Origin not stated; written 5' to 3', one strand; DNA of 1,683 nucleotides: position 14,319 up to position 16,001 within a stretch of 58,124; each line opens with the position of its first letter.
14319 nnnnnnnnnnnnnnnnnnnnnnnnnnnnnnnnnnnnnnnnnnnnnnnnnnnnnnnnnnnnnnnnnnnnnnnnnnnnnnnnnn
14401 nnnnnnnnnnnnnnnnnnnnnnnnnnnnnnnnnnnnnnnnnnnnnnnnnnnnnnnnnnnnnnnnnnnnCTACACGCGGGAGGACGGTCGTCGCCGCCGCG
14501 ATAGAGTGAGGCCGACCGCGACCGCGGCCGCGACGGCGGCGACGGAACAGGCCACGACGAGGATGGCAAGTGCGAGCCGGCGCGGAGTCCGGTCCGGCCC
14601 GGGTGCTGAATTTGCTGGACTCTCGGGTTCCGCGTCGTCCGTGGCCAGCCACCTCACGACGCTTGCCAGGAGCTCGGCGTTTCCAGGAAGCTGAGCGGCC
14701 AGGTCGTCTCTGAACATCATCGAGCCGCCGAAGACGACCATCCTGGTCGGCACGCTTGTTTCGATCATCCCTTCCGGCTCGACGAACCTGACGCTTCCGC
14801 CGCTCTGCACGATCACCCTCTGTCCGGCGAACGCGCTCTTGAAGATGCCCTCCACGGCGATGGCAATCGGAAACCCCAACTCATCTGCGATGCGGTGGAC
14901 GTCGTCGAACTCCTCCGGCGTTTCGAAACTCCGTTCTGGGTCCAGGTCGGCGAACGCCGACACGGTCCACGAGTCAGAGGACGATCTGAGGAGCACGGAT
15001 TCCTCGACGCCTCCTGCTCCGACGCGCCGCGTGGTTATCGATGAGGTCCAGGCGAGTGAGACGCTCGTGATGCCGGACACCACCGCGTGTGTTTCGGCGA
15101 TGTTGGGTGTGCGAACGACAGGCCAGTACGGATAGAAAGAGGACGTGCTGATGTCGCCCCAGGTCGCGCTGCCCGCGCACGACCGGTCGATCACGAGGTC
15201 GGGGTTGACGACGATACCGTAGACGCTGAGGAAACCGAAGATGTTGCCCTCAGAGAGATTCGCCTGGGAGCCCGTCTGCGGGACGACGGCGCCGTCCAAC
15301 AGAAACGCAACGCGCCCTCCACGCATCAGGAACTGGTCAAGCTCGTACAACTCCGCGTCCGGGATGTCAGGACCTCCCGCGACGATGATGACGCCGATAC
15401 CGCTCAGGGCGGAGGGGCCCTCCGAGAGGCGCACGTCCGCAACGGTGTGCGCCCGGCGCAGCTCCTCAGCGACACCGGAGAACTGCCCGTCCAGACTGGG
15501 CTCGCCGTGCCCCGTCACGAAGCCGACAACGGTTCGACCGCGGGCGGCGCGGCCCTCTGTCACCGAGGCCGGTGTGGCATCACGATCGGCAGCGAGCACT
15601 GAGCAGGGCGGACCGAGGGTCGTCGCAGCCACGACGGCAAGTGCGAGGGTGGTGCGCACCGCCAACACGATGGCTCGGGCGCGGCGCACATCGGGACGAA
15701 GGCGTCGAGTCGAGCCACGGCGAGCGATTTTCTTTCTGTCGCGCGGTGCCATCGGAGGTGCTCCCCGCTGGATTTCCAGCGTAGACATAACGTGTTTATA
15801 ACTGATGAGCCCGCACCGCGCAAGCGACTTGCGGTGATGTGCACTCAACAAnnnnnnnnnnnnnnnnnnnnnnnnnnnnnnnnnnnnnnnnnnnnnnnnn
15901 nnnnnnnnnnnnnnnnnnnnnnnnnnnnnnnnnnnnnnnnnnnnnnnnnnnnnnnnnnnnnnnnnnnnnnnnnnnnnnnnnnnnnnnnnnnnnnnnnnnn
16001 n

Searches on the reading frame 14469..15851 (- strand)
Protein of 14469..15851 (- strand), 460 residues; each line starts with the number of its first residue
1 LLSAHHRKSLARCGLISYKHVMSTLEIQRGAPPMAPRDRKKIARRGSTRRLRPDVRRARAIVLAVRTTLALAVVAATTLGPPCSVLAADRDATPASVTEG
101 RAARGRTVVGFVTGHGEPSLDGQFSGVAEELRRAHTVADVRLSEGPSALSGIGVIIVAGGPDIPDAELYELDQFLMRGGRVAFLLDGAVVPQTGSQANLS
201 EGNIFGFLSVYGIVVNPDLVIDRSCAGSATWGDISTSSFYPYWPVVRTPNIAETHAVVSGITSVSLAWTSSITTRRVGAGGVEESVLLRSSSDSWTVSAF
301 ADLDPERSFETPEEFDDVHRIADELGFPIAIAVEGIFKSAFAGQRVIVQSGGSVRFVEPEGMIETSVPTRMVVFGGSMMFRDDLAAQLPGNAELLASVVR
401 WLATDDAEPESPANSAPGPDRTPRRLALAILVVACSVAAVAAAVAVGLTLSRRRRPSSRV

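Call 52: search_protein_families(library=pfam, proteins=[window:14469-15851:-], max_evalue=0.00001)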
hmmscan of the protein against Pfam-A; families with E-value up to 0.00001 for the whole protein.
window:14469-15851:- (460 aa): 1 family
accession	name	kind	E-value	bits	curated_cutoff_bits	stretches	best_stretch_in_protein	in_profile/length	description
PF09822.16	ABC_transp_aux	-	2.4e-45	155.4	34.7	1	107-389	2-268/288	ABC-type uncharacterized transport system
